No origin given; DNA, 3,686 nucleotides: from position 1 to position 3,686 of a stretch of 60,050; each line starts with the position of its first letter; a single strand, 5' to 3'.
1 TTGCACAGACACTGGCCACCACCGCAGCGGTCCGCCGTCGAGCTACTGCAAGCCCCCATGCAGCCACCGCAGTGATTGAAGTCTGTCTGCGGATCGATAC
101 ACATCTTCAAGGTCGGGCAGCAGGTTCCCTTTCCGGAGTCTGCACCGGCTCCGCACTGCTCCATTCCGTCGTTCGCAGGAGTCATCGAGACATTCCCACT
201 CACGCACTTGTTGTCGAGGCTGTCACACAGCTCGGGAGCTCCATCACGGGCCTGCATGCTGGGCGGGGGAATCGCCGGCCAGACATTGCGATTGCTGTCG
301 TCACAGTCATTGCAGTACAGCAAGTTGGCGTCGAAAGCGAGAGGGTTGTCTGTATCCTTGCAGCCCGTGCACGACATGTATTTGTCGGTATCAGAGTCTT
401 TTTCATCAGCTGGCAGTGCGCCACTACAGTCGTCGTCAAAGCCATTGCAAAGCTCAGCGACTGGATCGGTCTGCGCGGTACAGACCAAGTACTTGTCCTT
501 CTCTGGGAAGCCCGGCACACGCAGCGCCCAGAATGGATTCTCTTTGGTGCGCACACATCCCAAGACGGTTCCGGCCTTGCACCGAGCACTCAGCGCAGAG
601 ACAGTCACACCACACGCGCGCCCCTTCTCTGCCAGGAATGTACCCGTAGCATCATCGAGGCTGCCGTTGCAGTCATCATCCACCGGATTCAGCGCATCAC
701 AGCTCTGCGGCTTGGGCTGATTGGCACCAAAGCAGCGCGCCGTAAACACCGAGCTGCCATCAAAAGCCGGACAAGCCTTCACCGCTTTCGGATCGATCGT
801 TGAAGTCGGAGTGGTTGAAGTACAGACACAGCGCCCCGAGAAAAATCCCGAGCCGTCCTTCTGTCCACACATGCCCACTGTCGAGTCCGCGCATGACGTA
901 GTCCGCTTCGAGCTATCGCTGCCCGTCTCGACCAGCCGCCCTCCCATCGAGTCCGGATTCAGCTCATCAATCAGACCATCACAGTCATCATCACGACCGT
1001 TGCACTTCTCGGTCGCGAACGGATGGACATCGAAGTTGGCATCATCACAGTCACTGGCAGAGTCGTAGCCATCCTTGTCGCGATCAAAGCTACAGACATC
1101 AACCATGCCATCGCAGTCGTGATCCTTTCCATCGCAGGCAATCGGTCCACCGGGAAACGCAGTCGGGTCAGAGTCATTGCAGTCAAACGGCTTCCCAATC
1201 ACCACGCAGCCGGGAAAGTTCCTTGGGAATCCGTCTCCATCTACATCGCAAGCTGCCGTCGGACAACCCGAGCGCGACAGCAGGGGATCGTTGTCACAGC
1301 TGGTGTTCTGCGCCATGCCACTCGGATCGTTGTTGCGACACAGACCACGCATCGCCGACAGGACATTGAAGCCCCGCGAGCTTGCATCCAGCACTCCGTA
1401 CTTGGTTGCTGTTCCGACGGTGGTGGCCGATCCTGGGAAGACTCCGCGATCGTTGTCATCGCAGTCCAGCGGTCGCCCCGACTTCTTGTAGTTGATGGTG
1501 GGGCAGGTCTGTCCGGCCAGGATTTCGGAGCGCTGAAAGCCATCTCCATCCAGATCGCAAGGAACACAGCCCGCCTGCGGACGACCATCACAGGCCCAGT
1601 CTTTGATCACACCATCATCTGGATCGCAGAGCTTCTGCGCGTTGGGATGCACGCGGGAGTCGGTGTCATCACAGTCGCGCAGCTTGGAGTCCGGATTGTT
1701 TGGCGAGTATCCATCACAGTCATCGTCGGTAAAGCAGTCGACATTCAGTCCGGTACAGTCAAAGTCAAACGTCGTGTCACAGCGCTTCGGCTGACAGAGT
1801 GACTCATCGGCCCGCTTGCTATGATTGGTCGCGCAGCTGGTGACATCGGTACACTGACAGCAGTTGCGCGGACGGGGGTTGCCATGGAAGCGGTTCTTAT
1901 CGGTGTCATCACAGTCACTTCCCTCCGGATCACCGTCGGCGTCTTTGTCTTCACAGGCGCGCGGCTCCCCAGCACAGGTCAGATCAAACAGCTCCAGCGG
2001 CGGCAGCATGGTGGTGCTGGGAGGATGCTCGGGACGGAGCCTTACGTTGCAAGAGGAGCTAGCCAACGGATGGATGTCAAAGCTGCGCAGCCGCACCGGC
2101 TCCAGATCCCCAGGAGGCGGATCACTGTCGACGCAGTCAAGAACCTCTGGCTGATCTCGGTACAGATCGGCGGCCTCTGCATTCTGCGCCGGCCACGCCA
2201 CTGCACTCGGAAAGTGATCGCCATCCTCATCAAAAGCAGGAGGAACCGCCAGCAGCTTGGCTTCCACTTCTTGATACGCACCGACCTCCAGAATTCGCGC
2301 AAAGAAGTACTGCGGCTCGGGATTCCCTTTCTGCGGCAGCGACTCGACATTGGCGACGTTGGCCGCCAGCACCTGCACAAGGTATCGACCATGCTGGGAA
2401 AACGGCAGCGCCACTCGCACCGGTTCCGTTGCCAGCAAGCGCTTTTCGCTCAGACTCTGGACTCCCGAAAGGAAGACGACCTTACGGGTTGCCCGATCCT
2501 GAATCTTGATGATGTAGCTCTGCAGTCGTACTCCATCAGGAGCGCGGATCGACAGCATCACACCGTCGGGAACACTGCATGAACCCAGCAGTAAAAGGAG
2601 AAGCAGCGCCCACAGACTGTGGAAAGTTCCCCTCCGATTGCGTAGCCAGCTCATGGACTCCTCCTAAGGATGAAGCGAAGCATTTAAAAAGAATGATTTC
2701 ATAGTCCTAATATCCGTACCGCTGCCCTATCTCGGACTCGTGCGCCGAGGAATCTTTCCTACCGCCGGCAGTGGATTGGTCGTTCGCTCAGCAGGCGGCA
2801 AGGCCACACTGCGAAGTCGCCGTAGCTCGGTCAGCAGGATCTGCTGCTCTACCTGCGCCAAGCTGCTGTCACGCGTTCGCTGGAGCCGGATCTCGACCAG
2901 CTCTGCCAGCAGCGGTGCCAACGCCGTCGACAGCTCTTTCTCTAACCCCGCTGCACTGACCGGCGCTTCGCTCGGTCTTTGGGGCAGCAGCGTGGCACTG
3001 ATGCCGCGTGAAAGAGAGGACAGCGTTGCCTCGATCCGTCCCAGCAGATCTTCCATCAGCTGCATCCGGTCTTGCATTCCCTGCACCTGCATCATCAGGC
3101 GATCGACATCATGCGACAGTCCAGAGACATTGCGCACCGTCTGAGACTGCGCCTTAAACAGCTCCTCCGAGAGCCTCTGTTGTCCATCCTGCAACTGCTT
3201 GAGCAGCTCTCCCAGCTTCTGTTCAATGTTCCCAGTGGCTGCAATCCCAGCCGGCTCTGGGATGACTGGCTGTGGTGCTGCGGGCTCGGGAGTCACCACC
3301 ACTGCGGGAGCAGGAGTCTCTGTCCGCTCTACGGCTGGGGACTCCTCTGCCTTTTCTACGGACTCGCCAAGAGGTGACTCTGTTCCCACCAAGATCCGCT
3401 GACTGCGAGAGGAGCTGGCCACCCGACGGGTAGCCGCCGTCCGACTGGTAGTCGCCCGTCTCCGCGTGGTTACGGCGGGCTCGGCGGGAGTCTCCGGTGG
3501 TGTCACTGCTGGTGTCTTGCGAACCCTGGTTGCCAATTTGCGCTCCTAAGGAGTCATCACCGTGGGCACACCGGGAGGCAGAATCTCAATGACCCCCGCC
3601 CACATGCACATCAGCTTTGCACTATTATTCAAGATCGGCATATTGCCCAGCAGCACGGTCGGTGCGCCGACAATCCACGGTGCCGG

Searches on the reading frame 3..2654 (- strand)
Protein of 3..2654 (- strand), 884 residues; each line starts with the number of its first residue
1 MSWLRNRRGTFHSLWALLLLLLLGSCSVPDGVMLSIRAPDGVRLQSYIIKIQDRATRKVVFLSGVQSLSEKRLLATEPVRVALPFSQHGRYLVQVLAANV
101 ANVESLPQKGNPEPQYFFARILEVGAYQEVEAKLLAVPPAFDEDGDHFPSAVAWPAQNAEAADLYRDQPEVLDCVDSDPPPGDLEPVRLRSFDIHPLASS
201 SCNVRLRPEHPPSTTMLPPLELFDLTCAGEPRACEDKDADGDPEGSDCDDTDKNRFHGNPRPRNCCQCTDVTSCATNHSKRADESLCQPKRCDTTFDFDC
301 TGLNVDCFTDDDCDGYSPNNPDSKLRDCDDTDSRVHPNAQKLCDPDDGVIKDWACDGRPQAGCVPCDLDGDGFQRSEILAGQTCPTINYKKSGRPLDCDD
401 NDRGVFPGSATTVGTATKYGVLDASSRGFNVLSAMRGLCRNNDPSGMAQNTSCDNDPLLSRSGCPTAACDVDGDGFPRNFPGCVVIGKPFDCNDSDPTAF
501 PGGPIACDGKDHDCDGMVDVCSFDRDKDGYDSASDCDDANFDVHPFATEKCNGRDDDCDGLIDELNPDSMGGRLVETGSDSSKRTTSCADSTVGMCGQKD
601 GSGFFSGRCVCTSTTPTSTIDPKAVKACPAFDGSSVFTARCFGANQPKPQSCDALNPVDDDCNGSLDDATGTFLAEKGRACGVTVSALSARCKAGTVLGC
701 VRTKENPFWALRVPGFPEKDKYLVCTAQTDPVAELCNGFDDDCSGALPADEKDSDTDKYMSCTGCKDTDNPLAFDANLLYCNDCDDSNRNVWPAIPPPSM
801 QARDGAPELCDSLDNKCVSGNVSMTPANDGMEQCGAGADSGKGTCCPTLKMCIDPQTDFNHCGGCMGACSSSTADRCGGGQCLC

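Call 7: search_protein_families(library=pfam, proteins=[window:3-2654:-], max_evalue=0.01)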
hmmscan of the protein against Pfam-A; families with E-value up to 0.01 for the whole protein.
window:3-2654:- (884 aa): 1 family
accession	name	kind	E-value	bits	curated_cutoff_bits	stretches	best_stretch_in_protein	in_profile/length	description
PF11617.13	Cu-binding_MopE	-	6.1e-24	84.4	27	2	535-564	1-30/30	Putative metal-binding motif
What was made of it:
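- Checked: MopE-repeat protein, 3-2654, running off the window: PF11617 E 6e-24 (call 7).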

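Call 8: search_protein_families(library=ncbifam, proteins=[window:3-2654:-], max_evalue=0.01)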
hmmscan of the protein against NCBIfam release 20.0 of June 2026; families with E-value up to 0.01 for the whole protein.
window:3-2654:- (884 aa): 0 families

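Call 71: search_protein_families(library=padloc, proteins=[window:3-2654:-], max_evalue=0.01)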
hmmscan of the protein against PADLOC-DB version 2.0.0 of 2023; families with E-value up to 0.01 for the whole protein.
window:3-2654:- (884 aa): 0 families

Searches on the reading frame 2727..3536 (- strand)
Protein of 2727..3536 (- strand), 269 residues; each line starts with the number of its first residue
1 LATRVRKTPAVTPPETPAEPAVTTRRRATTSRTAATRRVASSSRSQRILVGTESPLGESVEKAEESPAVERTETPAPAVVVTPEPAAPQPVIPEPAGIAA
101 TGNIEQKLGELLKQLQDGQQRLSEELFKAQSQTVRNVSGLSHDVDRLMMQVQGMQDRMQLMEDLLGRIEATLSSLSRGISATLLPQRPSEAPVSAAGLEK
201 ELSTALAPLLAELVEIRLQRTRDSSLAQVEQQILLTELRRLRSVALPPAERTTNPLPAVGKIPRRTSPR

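Call 7: search_protein_families(library=pfam, proteins=[window:2727-3536:-], max_evalue=0.01)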
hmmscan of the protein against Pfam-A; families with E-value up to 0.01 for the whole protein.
window:2727-3536:- (269 aa): 0 families

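Call 8: search_protein_families(library=ncbifam, proteins=[window:2727-3536:-], max_evalue=0.01)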
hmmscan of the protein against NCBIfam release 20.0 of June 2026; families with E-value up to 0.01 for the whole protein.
window:2727-3536:- (269 aa): 2 families
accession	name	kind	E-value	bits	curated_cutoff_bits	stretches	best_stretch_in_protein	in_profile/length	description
NF038218.1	IcmG_DotF_IVB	equivalog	0.0011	18.7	200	1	59-165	78-175/266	type IVB secretion system protein IcmG/DotF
NF033916.0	antiphage_ZorA_3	subfamily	0.0038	16.2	250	1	102-178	371-452/509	anti-phage ZorAB system protein ZorA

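Call 60: search_protein_families(library=phrogs, proteins=[window:2727-3536:-], max_evalue=0.01)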
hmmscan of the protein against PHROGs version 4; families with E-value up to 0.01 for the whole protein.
window:2727-3536:- (269 aa): 0 families

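Call 70: search_solved_structures(query=A3, max_evalue=10)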
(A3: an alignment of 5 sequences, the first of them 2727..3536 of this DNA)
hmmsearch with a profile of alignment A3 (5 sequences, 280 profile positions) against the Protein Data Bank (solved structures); distinct sequences matched with E-value up to 10: 20.
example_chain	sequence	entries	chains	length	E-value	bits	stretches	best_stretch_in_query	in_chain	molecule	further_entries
6m3p_A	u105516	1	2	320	0.001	21.9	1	121-174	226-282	Spectrin beta chain, non-erythrocytic 1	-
3edv_A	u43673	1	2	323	0.0015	21.4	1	121-174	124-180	Spectrin beta chain, brain 1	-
7o97_A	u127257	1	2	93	0.015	18.1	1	138-184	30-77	hypothetical protein UY81_C0065G0003 from Candidatus Giovannonibacteria bacterium converte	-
8qox_B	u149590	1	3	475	0.05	16.3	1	122-191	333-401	Conserved membrane protein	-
8xwx_E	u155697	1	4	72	0.25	14.1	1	111-166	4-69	B-cell receptor-associated protein 31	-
1pug_A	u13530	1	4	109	0.35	13.6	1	156-185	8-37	Hypothetical UPF0133 protein ybaB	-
6uxc_A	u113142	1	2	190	0.4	13.4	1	189-246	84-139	CT253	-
4jzl_A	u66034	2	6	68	0.49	13.1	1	111-160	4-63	B-cell receptor-associated protein 31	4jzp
1j8b_A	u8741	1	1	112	0.98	12.1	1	157-182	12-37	YbaB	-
8ij9_C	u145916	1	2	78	1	12.1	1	134-174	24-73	ELKS/Rab6-interacting/CAST family member 1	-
7xym_A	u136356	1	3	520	1.1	12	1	120-205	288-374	Envelope glycoprotein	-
7zr2_A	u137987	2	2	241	1.5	11.5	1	113-191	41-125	Spike protein S2',Chimeric protein mimic of SARS-CoV-2 Spike HR1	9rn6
5zuv_A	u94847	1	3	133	2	11.1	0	126-187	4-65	Spike glycoprotein,Spike glycoprotein,inhibitor EK1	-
2vs0_A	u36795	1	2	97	2.1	11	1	127-193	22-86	VIRULENCE FACTOR ESXA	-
5xeb_A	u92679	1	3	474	2.1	11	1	120-205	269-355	Envelope glycoprotein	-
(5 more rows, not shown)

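Call 71: search_protein_families(library=padloc, proteins=[window:2727-3536:-], max_evalue=0.01)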
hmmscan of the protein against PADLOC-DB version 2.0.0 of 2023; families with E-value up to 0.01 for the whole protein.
window:2727-3536:- (269 aa): 0 families
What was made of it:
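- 2727..3536 (-): 269-aa clade-specific protein: Arg-rich N-terminus, PEPA repeats, helical C-terminal half. Starts 9 nt after DUF4280. Candidate partner or cargo. No Pfam, PHROG or PADLOC family (calls 7, 60, 71).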
